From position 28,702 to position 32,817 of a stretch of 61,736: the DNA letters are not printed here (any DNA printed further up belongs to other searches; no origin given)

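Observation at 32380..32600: Pro/Asp/Asn-rich low-complexity linker near the C-terminus of the gpJ-like protein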

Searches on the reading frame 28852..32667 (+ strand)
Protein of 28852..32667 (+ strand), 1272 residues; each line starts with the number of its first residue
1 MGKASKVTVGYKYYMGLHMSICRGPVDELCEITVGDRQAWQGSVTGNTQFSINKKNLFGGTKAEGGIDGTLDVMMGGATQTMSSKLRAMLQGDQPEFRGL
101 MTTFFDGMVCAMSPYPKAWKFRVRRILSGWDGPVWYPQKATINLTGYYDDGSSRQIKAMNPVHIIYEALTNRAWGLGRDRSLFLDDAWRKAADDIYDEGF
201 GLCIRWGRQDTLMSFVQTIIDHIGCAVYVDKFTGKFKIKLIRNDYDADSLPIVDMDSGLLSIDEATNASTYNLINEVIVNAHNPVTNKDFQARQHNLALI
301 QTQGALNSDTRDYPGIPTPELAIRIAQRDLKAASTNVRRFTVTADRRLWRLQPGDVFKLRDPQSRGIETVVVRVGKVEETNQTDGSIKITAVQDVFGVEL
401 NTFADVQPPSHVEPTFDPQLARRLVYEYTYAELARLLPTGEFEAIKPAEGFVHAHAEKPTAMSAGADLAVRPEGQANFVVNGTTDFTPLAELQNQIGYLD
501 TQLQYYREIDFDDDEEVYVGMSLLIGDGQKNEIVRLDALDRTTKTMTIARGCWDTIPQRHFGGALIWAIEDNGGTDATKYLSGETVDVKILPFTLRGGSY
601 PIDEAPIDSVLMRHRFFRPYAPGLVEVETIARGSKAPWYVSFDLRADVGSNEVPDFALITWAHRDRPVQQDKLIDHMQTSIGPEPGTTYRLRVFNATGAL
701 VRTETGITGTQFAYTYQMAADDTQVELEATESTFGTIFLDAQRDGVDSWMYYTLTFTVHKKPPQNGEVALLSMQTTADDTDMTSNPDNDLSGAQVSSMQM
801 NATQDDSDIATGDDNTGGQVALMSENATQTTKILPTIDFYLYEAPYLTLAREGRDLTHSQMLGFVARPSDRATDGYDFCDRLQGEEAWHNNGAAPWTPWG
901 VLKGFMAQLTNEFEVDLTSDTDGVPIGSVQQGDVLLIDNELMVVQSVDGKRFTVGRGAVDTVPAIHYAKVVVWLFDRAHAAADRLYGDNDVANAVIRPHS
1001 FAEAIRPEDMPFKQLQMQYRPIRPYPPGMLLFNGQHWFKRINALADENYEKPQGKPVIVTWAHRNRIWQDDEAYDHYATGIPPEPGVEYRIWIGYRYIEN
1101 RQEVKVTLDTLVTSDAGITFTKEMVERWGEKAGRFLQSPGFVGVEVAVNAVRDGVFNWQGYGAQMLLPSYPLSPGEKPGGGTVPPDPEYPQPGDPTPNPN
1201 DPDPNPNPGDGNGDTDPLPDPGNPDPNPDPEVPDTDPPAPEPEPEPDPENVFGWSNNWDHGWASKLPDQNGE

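Call 6: search_protein_families(library=pfam, proteins=[window:28852-32667:+], max_evalue=0.01)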
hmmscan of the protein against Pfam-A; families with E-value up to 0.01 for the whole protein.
window:28852-32667:+ (1272 aa): 1 family
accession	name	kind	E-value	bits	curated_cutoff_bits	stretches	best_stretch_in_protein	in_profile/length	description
PF13550.12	Phage-tail_3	-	7.5e-10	39.4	23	1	266-378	58-163/164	Putative phage tail protein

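Call 7: search_dna_similar(query=window:28852-32667:+, collection=phages, mode=protein, max_rows=40)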
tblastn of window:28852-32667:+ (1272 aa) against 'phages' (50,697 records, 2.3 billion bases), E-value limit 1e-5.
Records with a match: 786; places in all: 811; records where one place covers at least 80% of the query: 334.
Best place of each record, by identity: 60-80% 3; <60% 783.
By first word of the organism name: Pseudomonas 347; Salmonella 92; Vibrio 59; Xanthomonas 37; Stenotrophomonas 31; Rhodobacter 30; Klebsiella 26; Proteus 21; Aeromonas 15; Escherichia 12; and 33 more.
By host as written in the record: Pseudomonas aeruginosa 130; - 76; Pseudomonas aeruginosa PA14 44; Rhodobacter capsulatus YW1 30; Pseudomonas aeruginosa PAO1 28; Salmonella enterica subsp. enterica serovar Typhimurium 26; Vibrio parahaemolyticus 19; Salmonella enterica 16; and 199 more.
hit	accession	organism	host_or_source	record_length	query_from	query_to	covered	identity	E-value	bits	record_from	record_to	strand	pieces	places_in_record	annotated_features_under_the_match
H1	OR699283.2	Salmonella phage BAU.Micro_SLP-22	Salmonella sp.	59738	1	1179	93%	68.1%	0e+0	1662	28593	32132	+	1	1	tail protein | tail assembly chaperone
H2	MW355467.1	Salmonella phage vB_SenS_ER3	Salmonella enterica subsp. enterica ...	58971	3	1181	93%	49.2%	0e+0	1155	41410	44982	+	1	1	hypothetical protein (x2)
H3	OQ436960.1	Salmonella phage ST-W23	Salmonella enterica subsp. enterica ...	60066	3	1181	93%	49.2%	0e+0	1152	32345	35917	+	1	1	putative phage tail protein | hypothetical protein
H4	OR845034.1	Salmonella phage S.Ent 1-35-3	Salmonella enterica subsp. enterica ...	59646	3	1181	93%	49.1%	0e+0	1153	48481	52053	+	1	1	record has no annotation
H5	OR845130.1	Salmonella phage S.Typ Adana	Salmonella enterica subsp. enterica ...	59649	3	1181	93%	49.1%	0e+0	1153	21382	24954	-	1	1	record has no annotation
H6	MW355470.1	Salmonella phage vB_SenS_ER6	Salmonella enterica subsp. enterica ...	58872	3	1181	93%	49.0%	0e+0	1150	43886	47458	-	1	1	hypothetical protein (x2)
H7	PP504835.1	Salmonella phage SAL_R1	Salmonella enterica subsp. enterica ...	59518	3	1181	93%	49.0%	0e+0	1155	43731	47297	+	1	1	tail protein | tail assembly chaperone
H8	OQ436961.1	Salmonella phage ST-W139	Salmonella enterica subsp. enterica ...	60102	3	1181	93%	49.0%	0e+0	1154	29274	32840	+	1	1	putative phage tail protein | hypothetical protein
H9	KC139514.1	Salmonella phage FSL SP-039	Salmonella enterica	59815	3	1181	93%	49.0%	0e+0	1153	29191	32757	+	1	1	hypothetical protein (x2)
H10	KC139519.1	Salmonella phage FSL SP-030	Salmonella enterica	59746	3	1181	93%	49.0%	0e+0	1153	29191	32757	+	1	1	hypothetical protein (x2)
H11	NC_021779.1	Salmonella phage FSL SP-030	Salmonella enterica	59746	3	1181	93%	49.0%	0e+0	1153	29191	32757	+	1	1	tail protein | tail assembly chaperone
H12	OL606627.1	Klebsiella phage vB_KaeS_Phraden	Klebsiella aerogenes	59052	3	1181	93%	48.9%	0e+0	1151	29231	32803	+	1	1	putative minor tail protein | putative tail assembly protein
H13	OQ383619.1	Salmonella phage MET_P1_122_58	cattle manure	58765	3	1181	93%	48.9%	0e+0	1151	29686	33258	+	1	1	tail protein | tail assembly chaperone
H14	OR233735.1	Salmonella phage SB5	Salmonella enterica subsp. enterica ...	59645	3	1181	93%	48.9%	0e+0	1148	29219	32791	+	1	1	tail fiber protein | hypothetical protein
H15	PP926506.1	Salmonella phage PMBT19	Salmonella sp. L2-112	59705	3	1181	93%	48.9%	0e+0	1148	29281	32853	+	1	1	hypothetical protein (x2)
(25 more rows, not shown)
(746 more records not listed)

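Call 8: search_protein_families(library=phrogs, proteins=[window:28852-32667:+], max_evalue=0.001)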
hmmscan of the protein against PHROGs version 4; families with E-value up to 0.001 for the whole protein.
window:28852-32667:+ (1272 aa): 4 families
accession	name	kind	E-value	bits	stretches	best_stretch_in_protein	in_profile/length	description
phrog_6284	-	tail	0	1525.2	1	1-1270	2-1271/1280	tail protein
phrog_1101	-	tail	0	1030.5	2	1-797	77-838/1405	tail protein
phrog_21247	-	tail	5e-198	659.7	1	2-486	3-487/508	tail protein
phrog_4271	-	tail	4e-06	25.8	0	266-413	845-987/1309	tail protein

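Call 9: get_annotated_region(hit=H1, flank=3000)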
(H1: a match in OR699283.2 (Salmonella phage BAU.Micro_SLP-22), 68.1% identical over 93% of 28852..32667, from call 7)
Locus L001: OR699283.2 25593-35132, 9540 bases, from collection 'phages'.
description: Salmonella phage BAU.Micro_SLP-22, complete genome.
organism: Salmonella phage BAU.Micro_SLP-22 (NCBI taxid 3064292)
taxonomy: Viruses; Duplodnaviria; Heunggongvirae; Uroviricota; Caudoviricetes; Casjensviridae; Jacunavirus
host: Salmonella sp.; source: drain water; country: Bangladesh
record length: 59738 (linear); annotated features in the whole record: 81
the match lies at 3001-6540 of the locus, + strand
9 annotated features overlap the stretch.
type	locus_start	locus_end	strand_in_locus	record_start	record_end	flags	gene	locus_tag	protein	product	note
CDS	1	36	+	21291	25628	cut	-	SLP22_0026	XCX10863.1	tail length tape measure protein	-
CDS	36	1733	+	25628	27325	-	-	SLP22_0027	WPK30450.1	tail assembly protein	-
CDS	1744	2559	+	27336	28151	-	-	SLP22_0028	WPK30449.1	tail assembly protein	-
CDS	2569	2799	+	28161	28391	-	-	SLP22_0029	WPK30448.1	tail assembly chaperone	-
CDS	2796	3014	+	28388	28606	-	-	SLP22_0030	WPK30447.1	tail assembly chaperone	-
CDS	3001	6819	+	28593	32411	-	-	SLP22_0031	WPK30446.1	tail protein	-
CDS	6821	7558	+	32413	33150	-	-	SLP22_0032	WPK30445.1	tail fiber protein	-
CDS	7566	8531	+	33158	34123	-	-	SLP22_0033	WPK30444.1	hypothetical protein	-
CDS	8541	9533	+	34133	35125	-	-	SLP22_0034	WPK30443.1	hypothetical protein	-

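Call 10: get_annotated_region(hit=H11, flank=3000)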
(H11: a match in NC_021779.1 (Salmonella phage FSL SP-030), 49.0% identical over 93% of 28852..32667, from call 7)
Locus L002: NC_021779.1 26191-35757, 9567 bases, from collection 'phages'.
description: Salmonella phage FSL SP-030, complete genome.
organism: Salmonella phage FSL SP-030 (NCBI taxid 2928682)
taxonomy: Viruses; Duplodnaviria; Heunggongvirae; Uroviricota; Caudoviricetes; Casjensviridae; Chivirus; Chivirus FSLSP030
host: Salmonella enterica; source: -; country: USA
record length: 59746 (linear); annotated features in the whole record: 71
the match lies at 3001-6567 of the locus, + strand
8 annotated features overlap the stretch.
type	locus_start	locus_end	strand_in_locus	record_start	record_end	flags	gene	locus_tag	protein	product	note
CDS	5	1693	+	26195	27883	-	-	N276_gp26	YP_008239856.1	tail assembly protein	-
CDS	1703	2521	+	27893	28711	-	-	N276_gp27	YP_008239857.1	tail assembly protein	Gp11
CDS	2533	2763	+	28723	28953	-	-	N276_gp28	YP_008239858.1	tail assembly chaperone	-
CDS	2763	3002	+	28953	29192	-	-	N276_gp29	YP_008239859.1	tail assembly chaperone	-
CDS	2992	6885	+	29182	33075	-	-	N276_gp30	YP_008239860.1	tail protein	ORF025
CDS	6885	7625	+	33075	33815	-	-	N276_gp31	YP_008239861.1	tail fiber protein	similar to Burkholderia phage BcepNazgul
CDS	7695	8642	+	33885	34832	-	-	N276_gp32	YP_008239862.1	hypothetical protein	-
CDS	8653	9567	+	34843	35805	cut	-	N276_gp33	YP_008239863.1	hypothetical protein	-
